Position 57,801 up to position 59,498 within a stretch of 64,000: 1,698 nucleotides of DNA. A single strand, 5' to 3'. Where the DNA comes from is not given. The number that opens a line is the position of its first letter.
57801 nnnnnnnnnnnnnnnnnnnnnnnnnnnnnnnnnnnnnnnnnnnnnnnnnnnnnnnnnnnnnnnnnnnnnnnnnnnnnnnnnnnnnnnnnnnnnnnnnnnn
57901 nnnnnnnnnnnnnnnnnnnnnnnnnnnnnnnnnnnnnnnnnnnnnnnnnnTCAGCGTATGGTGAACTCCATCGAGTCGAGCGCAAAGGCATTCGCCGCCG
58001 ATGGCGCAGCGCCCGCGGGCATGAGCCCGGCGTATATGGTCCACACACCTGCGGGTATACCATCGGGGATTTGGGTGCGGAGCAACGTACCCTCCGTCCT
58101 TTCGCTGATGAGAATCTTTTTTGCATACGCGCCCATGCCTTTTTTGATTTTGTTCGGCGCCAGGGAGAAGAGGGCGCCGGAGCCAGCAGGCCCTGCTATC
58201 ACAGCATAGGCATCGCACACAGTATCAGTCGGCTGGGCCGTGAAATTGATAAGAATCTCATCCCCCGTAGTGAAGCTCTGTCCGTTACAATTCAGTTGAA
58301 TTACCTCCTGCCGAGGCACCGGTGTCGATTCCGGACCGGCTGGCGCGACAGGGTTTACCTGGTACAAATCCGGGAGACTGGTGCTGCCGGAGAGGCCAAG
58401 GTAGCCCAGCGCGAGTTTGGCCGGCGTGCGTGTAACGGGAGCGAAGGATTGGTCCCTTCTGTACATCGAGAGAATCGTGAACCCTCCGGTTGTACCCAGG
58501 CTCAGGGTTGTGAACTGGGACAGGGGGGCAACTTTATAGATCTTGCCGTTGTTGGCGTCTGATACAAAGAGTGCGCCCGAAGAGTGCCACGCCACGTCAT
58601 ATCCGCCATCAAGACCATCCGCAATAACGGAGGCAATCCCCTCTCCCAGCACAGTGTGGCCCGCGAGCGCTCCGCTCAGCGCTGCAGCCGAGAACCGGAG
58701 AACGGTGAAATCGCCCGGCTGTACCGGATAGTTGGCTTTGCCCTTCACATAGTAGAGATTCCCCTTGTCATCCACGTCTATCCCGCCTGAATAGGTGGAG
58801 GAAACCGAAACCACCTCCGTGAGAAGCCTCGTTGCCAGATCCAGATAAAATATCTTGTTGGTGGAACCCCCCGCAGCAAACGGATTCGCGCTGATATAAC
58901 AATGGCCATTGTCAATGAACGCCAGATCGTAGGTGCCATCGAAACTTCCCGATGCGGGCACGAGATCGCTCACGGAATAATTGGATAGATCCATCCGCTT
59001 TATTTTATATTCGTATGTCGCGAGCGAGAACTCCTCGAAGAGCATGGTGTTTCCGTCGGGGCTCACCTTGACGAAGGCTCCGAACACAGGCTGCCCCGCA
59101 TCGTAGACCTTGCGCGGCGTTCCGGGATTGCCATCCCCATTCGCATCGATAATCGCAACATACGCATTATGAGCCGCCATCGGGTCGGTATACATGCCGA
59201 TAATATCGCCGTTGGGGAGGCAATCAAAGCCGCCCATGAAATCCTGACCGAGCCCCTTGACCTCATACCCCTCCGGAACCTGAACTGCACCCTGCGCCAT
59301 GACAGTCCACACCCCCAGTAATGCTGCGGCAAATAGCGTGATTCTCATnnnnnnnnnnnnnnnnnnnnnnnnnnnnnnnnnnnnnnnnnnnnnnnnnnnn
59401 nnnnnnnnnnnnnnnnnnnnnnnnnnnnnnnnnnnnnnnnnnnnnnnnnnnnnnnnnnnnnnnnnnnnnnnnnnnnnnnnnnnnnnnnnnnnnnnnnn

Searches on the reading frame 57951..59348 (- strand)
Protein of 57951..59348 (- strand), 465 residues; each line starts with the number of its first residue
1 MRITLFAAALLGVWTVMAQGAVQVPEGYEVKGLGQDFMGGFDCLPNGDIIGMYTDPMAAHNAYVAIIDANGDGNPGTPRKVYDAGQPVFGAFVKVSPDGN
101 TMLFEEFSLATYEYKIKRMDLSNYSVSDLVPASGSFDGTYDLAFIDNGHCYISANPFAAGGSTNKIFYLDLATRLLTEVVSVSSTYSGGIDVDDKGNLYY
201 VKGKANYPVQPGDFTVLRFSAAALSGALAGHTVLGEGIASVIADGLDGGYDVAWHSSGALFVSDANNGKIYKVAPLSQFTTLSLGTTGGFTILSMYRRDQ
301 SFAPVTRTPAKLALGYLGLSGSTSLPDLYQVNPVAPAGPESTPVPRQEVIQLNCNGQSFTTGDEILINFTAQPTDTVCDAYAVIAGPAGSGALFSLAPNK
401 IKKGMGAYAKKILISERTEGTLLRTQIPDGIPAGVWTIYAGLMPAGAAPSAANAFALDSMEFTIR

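Call 5: search_protein_families(library=pfam, proteins=[window:57951-59348:-], max_evalue=0.01)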
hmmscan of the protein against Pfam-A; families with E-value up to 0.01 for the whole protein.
window:57951-59348:- (465 aa): 0 families

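Call 6: search_protein_families(library=ncbifam, proteins=[window:57951-59348:-], max_evalue=0.01)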
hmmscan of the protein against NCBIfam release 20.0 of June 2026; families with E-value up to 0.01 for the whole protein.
window:57951-59348:- (465 aa): 1 family
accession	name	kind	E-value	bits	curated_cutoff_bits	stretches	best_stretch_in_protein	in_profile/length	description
NF033206.1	ScyE_fam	subfamily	0.00012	21.7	80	1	240-293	1-50/333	ScyD/ScyE family protein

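Call 7: find_homologous_proteins(query=window:57951-59348:-, max_evalue=0.001)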
Query window:57951-59348:- (465 aa): 36 proteins with E <= 0.001 among 8000 candidates.
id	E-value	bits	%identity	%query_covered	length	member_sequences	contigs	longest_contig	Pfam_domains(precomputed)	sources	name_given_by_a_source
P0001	0.0e+0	1042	100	100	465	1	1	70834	-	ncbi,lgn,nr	ncbi:MAG: hypothetical protein NTZ78_13015 [Candidatus Aureabacteria bacterium]|nr:hypothetical prot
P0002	4.8e-249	845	81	100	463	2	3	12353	-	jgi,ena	-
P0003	3.8e-153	529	54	100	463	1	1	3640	-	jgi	-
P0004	1.9e-152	526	55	100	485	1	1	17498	-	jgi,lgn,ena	-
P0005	1.5e-133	464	52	100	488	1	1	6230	-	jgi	jgi:hypothetical protein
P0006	4.0e-130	453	51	100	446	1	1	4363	-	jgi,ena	-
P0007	3.0e-127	443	50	100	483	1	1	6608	-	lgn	-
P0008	1.2e-125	438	50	100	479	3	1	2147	-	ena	-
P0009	4.6e-125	436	50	100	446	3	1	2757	-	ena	-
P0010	4.0e-124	433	50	97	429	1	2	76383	-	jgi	jgi:sugar lactone lactonase YvrE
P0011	3.3e-122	427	47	100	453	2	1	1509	-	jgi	-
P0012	8.4e-121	422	48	100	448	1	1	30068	-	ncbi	-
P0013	9.7e-118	412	48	98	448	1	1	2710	-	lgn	-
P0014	1.3e-117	412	48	95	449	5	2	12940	-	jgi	jgi:hypothetical protein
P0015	1.7e-116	408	46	100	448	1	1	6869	-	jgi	jgi:hypothetical protein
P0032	3.8e-96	341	42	95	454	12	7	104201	-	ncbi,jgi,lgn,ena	jgi:hypothetical protein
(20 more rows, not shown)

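Call 12: find_related_loci(query=A1, collection=genome_contigs, flank=8000)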
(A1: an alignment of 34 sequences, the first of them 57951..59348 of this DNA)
Query A1 (465 aa) in genome_contigs; peptide patterns used: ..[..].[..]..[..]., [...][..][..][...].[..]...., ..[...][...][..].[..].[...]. (x = any residue, [..] = any of these).
500 stretches matched a pattern; 11 encode a relative of the query (tblastn E <= 1e-3); 11 distinct loci.
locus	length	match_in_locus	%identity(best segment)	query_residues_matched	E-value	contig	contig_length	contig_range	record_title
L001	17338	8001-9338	51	1-465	6e-136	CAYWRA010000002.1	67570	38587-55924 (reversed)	MAG TPA_asm: uncultured bacterium isolate binchicken_co261_19 genome assembly, contig: NODE_5_length_67570_cov_6.321158,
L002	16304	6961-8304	46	1-465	4e-120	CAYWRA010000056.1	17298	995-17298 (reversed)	MAG TPA_asm: uncultured bacterium isolate binchicken_co261_19 genome assembly, contig: NODE_166_length_17298_cov_6.01536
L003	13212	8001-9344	44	1-465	9e-120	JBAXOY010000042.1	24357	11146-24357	MAG: Chlamydiota bacterium isolate ELA517 MAG517_42, whole genome shotgun sequence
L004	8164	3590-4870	42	23-464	7e-101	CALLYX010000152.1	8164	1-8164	MAG TPA_asm: uncultured bacterium isolate ERR2113683_bin.0_CONCOCT_v1.1_MAG genome assembly, contig: ERZ1026792.3035, wh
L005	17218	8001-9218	42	33-465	6e-97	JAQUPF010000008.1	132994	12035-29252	MAG: bacterium isolate STD1_218 NODE_251_length_132994_cov_5.555811_Sandtown_D1, whole genome shotgun sequence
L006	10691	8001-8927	36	2-312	3e-42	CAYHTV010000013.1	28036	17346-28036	MAG TPA_asm: uncultured Planctomycetales bacterium isolate ERP119705_co15_632 genome assembly, contig: NODE_1412_length_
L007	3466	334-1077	30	2-261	4e-16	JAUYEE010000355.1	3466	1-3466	MAG: bacterium isolate C20_metabat.bin.94 C20_k141_709947, whole genome shotgun sequence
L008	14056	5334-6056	30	9-261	5e-15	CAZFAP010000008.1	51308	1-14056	MAG TPA_asm: uncultured Verrucomicrobiota bacterium isolate binchicken_co103_408 genome assembly, contig: NODE_461_lengt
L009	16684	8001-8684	30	21-261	6e-15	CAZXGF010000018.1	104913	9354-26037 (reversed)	MAG TPA_asm: uncultured Verrucomicrobiota bacterium isolate binchicken_co89_561 genome assembly, contig: NODE_154_length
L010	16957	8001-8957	31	11-334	2e-34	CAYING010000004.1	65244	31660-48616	MAG TPA_asm: uncultured Planctomycetales bacterium isolate ERP119705_co25_670 genome assembly, contig: NODE_134_length_6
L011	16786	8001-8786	27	2-273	3e-9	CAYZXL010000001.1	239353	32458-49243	MAG TPA_asm: uncultured Verrucomicrobiota bacterium isolate binchicken_co283_275 genome assembly, contig: NODE_15_length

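Call 15: find_related_loci(query=A1, collection=metagenome_contigs, flank=6000)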
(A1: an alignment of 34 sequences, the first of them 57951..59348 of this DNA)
Query A1 (465 aa) in metagenome_contigs; peptide patterns used: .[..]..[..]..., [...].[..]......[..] (x = any residue, [..] = any of these).
377 stretches matched a pattern; 10 encode a relative of the query (tblastn E <= 1e-3); 10 distinct loci.
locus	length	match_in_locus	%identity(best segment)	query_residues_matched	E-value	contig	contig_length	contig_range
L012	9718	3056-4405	55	1-465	1e-161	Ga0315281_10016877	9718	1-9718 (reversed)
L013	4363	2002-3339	51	1-465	4e-142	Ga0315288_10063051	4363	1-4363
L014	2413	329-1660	50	1-465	3e-143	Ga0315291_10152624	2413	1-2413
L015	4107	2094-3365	46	25-465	6e-124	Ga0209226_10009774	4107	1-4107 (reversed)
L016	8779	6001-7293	46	17-465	2e-119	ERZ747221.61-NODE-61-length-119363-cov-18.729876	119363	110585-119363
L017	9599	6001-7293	46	17-465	2e-119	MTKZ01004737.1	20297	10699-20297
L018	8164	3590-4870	42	23-464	3e-101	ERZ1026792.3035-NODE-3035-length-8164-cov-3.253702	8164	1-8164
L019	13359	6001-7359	42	1-465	3e-95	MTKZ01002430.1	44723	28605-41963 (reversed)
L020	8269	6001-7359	42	1-465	8e-94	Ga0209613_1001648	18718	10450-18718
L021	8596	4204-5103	31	26-320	3e-29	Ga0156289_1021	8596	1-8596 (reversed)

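Call 20: find_encoding_contigs(protein=P0032, flank=8000, max_places=3)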
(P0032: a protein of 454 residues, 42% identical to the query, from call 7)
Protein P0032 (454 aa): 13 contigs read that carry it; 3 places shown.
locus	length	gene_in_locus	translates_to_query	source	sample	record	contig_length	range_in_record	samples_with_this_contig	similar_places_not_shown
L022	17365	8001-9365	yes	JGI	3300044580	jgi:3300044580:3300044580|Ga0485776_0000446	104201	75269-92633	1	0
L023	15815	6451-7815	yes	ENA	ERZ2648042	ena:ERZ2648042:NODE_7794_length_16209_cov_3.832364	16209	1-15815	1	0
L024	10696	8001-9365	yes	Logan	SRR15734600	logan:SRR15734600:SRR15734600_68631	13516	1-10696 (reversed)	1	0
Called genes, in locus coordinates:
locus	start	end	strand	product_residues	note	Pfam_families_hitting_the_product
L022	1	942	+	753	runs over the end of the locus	PF02463:SMC_N (faint), PF13191:AAA_16 (faint), PF13555:AAA_29 (faint), PF13304:AAA_21 (faint), PF17755:UvrA_DNA-bind (faint), PF00684:DnaJ_CXXCXGXG (faint), PF00005:ABC_tran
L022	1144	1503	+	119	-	-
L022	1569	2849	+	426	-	PF01546:Peptidase_M20, PF07687:M20_dimer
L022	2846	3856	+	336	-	PF01040:UbiA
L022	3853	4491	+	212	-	PF00293:NUDIX (weak)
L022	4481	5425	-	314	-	PF00248:Aldo_ket_red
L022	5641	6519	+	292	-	PF01937:ARMT1-like_dom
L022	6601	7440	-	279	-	PF01297:ZnuA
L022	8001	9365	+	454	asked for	-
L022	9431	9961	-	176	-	PF05991:NYN_YacP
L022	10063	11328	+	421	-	PF03952:Enolase_N, PF00113:Enolase_C, PF13378:MR_MLE_C (weak)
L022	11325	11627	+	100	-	PF04977:DivIC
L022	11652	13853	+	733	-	PF02985:HEAT (faint), PF13646:HEAT_2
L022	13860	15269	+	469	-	PF13487:HD_5, PF01966:HD (weak)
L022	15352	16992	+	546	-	PF13646:HEAT_2 (faint)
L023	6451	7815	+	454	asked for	-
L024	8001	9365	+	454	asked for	-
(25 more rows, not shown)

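Call 21: find_encoding_contigs(protein=P0010, flank=8000, max_places=2)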
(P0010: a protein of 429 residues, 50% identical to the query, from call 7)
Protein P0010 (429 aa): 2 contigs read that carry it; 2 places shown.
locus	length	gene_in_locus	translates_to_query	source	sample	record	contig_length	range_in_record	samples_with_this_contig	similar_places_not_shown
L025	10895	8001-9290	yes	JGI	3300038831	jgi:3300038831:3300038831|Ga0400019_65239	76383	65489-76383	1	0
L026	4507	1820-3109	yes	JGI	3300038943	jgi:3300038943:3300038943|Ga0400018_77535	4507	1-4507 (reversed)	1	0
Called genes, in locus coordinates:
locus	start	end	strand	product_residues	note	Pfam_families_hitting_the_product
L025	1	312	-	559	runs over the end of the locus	PF03109:ABC1, PF27536:UbiB_helical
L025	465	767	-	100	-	-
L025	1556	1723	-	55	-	-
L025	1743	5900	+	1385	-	-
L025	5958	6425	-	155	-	PF07291:MauE, PF07681:DoxX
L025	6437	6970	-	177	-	PF00581:Rhodanese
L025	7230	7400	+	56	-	-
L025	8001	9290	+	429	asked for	-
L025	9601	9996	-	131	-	-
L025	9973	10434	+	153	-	-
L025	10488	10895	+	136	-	?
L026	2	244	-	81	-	?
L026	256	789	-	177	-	PF00581:Rhodanese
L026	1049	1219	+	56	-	-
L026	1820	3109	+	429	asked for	-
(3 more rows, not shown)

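Call 22: predict_structure(alignment_id=A1)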
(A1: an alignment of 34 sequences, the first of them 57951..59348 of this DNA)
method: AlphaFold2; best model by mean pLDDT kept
length: 465 residues; sequences in the alignment: 34
mean_pLDDT: 87.8   pTM: 0.71
mean pLDDT of the five models: 87.8, 87.6, 86.5, 86.5, 86.2
residues with pLDDT >= 90: 295; 70-90: 132; 50-70: 9; < 50: 29
segments of 3 or more residues with pLDDT < 50: 1-19, 337-346
pLDDT, mean of each block of 10 residues (from residue 1): 37 38 88 91 97 91 95 84 95 97 95 95 97 93 98 82 93 97 93 97 88 97 97 96 95 95 95 92 89 95 83 92 86 64 50 90 92 89 87 82 89 90 91 91 89 83 91
secondary structure, 60 per line:
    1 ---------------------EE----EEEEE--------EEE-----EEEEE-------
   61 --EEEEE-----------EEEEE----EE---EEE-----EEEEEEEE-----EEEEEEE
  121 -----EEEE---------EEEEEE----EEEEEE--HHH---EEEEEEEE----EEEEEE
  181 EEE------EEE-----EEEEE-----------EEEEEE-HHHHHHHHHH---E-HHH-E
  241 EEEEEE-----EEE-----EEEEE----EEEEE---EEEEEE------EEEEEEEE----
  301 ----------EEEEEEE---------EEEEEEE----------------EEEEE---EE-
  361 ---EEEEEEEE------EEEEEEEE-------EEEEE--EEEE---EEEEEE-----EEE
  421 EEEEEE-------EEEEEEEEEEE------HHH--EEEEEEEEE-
elements in order: E28-32 E41-43 E49-53 E63-67 E79-83 E93-95 E101-108 E114-120 E126-129 E139-144 E149-154 E163-170 E175-183 E190-192 E198-202 E214-219 H221-230 E240-246 E252-254 E260-264 E269-273 E277-282 E289-296 E311-317 E327-333 E350-354 E364-371 E378-385 E393-397 E400-403 E407-412 E418-426 E434-444 E456-464

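Call 26: fold_search(model_id=the predicted structure, library=pdb)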
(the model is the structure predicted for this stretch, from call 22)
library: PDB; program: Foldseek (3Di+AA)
matches with E <= 10: 1266; with E <= 0.001: 384
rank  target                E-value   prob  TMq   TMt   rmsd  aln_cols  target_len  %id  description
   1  2ber                  1.7e-09  1.00  0.42  0.34  19.3       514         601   11  Y370G Active Site Mutant of the Sialidase from Micromonospora viridifaciens in complex with beta-Neu5Ac (sialic acid). (released 2005-04-04)
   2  2bzd_C                8.0e-09  1.00  0.42  0.34  18.9       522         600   10  Galactose recognition by the carbohydrate-binding module of a bacterial sialidase. (released 2005-08-19)
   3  1wcq_C                1.6e-08  1.00  0.41  0.33  18.9       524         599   12  Mutagenesis of the Nucleophilic Tyrosine in a Bacterial Sialidase to Phenylalanine. (released 2005-10-12)
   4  2dso_A                1.7e-08  1.00  0.45  0.62   6.2       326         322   14  Crystal structure of D138N mutant of Drp35, a 35kDa drug responsive protein from Staphylococcus aureus (released 2006-12-12)
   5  1eut                  3.7e-08  1.00  0.39  0.32  19.3       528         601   10  SIALIDASE, LARGE 68KD FORM, COMPLEXED WITH GALACTOSE (released 1997-01-11)
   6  1wcq_A                4.8e-08  1.00  0.41  0.33  18.6       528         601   10  Mutagenesis of the Nucleophilic Tyrosine in a Bacterial Sialidase to Phenylalanine. (released 2005-10-12)
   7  8iyj_e                4.8e-08  1.00  0.36  0.29  21.5       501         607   13  Cryo-EM structure of the 48-nm repeat doublet microtubule from mouse sperm (released 2023-07-05)
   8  2dg0_A                6.7e-08  1.00  0.44  0.60   6.4       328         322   14  Crystal structure of Drp35, a 35kDa drug responsive protein from Staphylococcus aureus (released 2006-12-12)
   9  3h6j                  7.7e-08  1.00  0.38  0.40  17.3       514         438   11  Crystal structure of a putative neuraminidase from Pseudomonas aeruginosa (released 2009-05-12)
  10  8ikh_B                1.2e-07  1.00  0.38  0.49   6.1       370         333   11  Cryo-EM structure of human receptor with G proteins (released 2024-06-05)
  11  7xbw_D                1.4e-07  1.00  0.35  0.47   7.9       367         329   11  Cryo-EM structure of the human chemokine receptor CX3CR1 in complex with Gi1 (released 2022-07-13)
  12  9w6w_B                1.4e-07  1.00  0.36  0.46   7.5       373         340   10  5-CT-bound serotonin 5A (5-HT5A) receptor-Gi protein complex (released 2025-11-26)
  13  2eic                  1.4e-07  1.00  0.40  0.31  11.8       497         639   11  Crystal Structure of Galactose Oxidase mutant W290F (released 2007-04-24)
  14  9eno_B                1.6e-07  1.00  0.42  0.60   5.4       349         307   11  Crystal structure of ComplemEnT1.4 (CEnT1.4), an engineered photoenzyme for selective [2+2]-cycloadditions (released 2025-07-16)
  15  7zp7_B                1.7e-07  1.00  0.42  0.60   5.6       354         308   11  Crystal structure of evolved photoenzyme EnT1.3 (truncated) with bound product (released 2022-09-28)
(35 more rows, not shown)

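Call 27: search_protein_families(library=pfam, proteins=[L008:345-1394:+, L008:1638-2240:+, L008:2316-3230:+, L008:3244-3903:+, L008:5199-6536:+, L008:6421-7302:+, L009:7932-9167:+, L009:9180-9932:+, L009:10314-11390:+, L008:3770-4645:-], max_evalue=0.01)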
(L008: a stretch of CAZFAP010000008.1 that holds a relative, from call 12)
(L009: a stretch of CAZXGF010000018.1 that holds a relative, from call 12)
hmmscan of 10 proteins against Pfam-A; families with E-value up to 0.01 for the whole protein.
L008:345-1394:+ (349 aa): 0 families

L008:1638-2240:+ (200 aa): 0 families

L008:2316-3230:+ (304 aa): 0 families

L008:3244-3903:+ (219 aa): 0 families

L008:5199-6536:+ (445 aa): 1 family
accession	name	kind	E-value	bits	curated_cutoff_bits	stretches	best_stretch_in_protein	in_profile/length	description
PF08450.18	SGL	-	8.8e-06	25.9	26.3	1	87-306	12-218/246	SMP-30/Gluconolactonase/LRE-like region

L008:6421-7302:+ (293 aa): 2 families
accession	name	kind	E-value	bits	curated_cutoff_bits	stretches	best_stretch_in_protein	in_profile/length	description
PF07963.17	N_methyl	-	1.4e-05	24.9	21.2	1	62-83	6-27/27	Prokaryotic N-terminal methylation motif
PF07596.16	SBP_bac_10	-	2.2e-05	25.1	23.3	0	90-125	4-37/268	Protein of unknown function (DUF1559)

L009:7932-9167:+ (411 aa): 0 families

L009:9180-9932:+ (250 aa): 2 families
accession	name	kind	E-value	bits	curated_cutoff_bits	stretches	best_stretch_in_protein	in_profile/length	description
PF07963.17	N_methyl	-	6.7e-07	29.1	21.2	1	16-40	3-27/27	Prokaryotic N-terminal methylation motif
PF07596.16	SBP_bac_10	-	0.00015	22.3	23.3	0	45-80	2-35/268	Protein of unknown function (DUF1559)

L009:10314-11390:+ (358 aa): 1 family
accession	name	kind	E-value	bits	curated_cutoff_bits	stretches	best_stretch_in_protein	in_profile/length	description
PF03664.19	Glyco_hydro_62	-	1.9e-40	139.4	22.1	1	35-324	5-272/272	Glycosyl hydrolase family 62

L008:3770-4645:- (291 aa): 0 families
